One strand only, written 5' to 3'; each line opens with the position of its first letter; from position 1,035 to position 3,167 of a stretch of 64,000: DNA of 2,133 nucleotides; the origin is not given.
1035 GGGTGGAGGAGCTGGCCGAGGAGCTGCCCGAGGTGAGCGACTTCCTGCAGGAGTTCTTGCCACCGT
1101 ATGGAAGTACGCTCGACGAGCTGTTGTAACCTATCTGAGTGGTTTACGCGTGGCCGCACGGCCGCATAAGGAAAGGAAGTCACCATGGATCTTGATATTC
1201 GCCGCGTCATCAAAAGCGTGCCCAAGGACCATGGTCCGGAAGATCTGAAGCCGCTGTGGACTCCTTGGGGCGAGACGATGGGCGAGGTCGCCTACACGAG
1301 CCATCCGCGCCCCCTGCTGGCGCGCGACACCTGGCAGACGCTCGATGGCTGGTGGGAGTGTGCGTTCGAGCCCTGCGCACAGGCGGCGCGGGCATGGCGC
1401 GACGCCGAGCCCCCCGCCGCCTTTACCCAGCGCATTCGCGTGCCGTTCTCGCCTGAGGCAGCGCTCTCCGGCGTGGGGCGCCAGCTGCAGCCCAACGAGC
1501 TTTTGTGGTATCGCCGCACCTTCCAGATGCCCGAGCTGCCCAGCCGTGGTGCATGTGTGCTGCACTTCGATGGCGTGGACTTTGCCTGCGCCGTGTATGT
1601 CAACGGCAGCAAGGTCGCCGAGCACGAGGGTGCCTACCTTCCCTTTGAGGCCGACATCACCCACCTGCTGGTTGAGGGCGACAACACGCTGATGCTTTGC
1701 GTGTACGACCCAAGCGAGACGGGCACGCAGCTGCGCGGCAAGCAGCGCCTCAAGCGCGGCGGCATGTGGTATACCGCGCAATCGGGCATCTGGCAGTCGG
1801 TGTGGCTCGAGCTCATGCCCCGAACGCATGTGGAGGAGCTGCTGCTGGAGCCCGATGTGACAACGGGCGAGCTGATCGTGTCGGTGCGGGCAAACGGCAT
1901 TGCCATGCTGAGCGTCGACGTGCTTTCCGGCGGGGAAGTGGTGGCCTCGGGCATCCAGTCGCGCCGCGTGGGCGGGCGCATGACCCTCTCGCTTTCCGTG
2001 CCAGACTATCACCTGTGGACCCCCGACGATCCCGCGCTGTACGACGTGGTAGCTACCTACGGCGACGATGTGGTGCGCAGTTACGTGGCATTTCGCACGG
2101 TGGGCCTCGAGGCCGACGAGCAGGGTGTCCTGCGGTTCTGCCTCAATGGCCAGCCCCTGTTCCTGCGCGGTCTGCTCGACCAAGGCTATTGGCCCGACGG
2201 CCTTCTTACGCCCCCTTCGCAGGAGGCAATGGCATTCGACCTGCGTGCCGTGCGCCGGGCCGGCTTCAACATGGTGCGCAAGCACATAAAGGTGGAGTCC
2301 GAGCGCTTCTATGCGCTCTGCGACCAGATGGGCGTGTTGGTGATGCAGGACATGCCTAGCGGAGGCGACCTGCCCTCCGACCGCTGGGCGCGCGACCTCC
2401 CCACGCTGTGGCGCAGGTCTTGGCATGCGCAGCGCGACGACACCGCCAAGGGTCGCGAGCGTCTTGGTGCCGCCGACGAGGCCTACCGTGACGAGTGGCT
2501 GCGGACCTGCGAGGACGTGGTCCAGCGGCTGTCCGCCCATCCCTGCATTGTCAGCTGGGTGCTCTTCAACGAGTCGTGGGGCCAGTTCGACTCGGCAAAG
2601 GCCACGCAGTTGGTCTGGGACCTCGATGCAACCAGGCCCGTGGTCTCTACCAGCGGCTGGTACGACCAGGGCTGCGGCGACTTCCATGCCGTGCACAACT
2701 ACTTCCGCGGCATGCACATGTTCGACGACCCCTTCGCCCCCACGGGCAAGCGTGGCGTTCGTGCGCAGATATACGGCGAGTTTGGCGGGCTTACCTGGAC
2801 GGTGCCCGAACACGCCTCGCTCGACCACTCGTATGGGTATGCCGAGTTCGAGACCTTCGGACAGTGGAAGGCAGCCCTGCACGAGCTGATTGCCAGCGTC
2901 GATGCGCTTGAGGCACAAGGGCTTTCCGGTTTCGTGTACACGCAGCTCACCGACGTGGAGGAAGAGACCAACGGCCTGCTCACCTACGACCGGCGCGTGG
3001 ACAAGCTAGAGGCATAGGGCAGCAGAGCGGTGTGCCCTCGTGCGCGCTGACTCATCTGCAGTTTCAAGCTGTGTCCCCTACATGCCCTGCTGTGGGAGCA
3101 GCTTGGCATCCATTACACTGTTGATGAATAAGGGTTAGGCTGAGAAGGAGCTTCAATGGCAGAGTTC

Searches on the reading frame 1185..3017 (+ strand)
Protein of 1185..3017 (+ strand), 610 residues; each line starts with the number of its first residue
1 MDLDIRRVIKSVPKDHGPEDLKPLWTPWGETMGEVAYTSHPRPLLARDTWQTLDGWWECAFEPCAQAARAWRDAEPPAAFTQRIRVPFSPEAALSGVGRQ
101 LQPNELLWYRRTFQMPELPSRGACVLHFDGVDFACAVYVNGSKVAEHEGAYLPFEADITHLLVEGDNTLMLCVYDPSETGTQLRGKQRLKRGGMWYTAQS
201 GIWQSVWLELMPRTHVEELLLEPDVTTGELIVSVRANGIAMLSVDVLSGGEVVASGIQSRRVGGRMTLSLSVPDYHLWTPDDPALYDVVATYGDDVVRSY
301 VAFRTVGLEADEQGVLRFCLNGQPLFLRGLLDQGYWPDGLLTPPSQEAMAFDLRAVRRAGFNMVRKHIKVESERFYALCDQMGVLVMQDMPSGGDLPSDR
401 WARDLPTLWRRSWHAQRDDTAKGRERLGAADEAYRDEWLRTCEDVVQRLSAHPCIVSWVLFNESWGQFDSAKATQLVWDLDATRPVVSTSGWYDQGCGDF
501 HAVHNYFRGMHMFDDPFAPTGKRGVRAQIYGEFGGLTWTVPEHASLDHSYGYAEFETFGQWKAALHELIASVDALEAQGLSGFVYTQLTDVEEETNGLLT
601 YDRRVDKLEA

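Call 72: search_protein_families(library=ncbifam, proteins=[window:1185-3017:+], max_evalue=0.00001)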
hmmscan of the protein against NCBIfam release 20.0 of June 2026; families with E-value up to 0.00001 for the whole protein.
window:1185-3017:+ (610 aa): 11 families
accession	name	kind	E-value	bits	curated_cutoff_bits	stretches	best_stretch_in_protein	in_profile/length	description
NF052611.1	beta_gal_Bga2A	equivalog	6.4e-35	120.4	999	1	104-486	112-480/1007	beta-galactosidase, LacZ type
NF007538.0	PRK10150.1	equivalog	1.8e-30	105.8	544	1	52-487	14-449/607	beta-glucuronidase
NF041462.1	GalA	equivalog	3.1e-28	98.4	900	1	91-389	64-369/763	beta-galactosidase GalA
NF007074.0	PRK09525.1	subfamily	1.3e-25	89.4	1221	1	106-389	121-413/1027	beta-galactosidase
NF007666.0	PRK10340.1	equivalog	2.9e-25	88.3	1284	1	108-389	112-397/1030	beta-galactosidase subunit alpha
NF049891.1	Bet1-4galacdseBT4156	equivalog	1.1e-19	69.9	1700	1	104-391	76-371/946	exo-beta-1,4-galactosidase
NF041100.1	betagal_LacZ_Ttogales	equivalog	8.3e-17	60.2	2000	1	108-389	111-391/1090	beta-galactosidase LacZ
NF041463.1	GalB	equivalog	1.1e-15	56.5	900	1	84-390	111-432/869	beta-galactosidase GalB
NF050095.1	BetGlucuronLacZ4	equivalog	4.7e-12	44.8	950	0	106-171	61-127/666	beta-glucuronidase LacZ4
NF049877.1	GlucurArabfur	equivalog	2e-10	38.9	1800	0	269-388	603-727/1400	beta-d-glucuronidase/beta-L-arabinofuranosidase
NF049890.1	Bet1-4galacdseBT4151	equivalog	2.8e-10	38.8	1500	1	107-392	109-406/952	exo-beta-1,4-galactosidase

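Call 100: find_encoding_contigs(protein=window:1185-3017:+, flank=10000, max_places=10)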
Protein window:1185-3017:+ (610 aa): 20 contigs read that carry it; 10 places shown.
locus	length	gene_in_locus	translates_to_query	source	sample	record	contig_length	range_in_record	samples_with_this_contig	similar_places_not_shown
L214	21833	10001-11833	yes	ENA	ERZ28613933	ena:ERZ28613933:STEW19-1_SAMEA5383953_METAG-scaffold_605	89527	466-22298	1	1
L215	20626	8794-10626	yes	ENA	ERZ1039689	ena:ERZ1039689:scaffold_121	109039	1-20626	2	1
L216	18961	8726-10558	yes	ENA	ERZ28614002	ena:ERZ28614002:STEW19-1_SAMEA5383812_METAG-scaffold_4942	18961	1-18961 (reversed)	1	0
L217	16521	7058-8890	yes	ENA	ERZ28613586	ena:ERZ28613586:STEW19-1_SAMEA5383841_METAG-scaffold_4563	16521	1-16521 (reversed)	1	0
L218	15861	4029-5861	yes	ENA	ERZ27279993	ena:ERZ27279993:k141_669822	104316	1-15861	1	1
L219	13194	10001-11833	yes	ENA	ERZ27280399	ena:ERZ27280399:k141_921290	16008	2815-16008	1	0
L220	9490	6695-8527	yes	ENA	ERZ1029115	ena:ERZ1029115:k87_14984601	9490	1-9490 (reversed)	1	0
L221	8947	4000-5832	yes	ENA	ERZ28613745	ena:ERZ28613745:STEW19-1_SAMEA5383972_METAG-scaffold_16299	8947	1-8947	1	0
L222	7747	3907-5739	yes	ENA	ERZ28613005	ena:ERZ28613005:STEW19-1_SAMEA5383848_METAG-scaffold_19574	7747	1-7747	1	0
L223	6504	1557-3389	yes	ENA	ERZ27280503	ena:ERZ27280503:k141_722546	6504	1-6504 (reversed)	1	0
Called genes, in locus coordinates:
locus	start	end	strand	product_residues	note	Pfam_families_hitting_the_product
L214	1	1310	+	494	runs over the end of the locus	PF02446:Glyco_hydro_77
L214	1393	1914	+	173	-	-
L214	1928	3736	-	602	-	PF00664:ABC_membrane, PF00005:ABC_tran, PF02463:SMC_N (faint)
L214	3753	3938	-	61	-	-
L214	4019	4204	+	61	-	-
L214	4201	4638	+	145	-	PF00583:Acetyltransf_1, PF13673:Acetyltransf_10, PF13508:Acetyltransf_7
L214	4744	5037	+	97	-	PF02656:DUF202 (weak)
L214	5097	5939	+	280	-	PF00702:Hydrolase (faint), PF05116:S6PP (faint), PF08282:Hydrolase_3, PF12710:HAD (faint)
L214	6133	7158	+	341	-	PF01212:Beta_elim_lyase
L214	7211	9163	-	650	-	-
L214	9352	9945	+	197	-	PF12917:YfbR-like, PF13023:HD_3, PF01966:HD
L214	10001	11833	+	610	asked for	PF02837:Glyco_hydro_2_N, PF22666:Glyco_hydro_2_N2, PF02836:Glyco_hydro_2_C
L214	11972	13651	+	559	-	PF00005:ABC_tran, PF01926:MMR_HSR1 (faint), PF02463:SMC_N (faint), PF13191:AAA_16 (faint), PF13304:AAA_21 (faint), PF13555:AAA_29 (faint), PF12848:ABC_tran_Xtn, PF00005:ABC_tran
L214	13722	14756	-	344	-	PF00657:Lipase_GDSL (weak), PF13472:Lipase_GDSL_2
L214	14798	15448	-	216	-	-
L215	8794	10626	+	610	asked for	PF02837:Glyco_hydro_2_N, PF22666:Glyco_hydro_2_N2, PF02836:Glyco_hydro_2_C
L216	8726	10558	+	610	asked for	PF02837:Glyco_hydro_2_N, PF22666:Glyco_hydro_2_N2, PF02836:Glyco_hydro_2_C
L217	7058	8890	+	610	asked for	PF02837:Glyco_hydro_2_N, PF22666:Glyco_hydro_2_N2, PF02836:Glyco_hydro_2_C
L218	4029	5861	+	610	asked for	PF02837:Glyco_hydro_2_N, PF22666:Glyco_hydro_2_N2, PF02836:Glyco_hydro_2_C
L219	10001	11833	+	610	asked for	PF02837:Glyco_hydro_2_N, PF22666:Glyco_hydro_2_N2, PF02836:Glyco_hydro_2_C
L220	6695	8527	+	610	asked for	PF02837:Glyco_hydro_2_N, PF22666:Glyco_hydro_2_N2, PF02836:Glyco_hydro_2_C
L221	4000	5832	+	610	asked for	PF02837:Glyco_hydro_2_N, PF22666:Glyco_hydro_2_N2, PF02836:Glyco_hydro_2_C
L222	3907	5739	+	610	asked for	PF02837:Glyco_hydro_2_N, PF22666:Glyco_hydro_2_N2, PF02836:Glyco_hydro_2_C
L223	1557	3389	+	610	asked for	PF02837:Glyco_hydro_2_N, PF22666:Glyco_hydro_2_N2, PF02836:Glyco_hydro_2_C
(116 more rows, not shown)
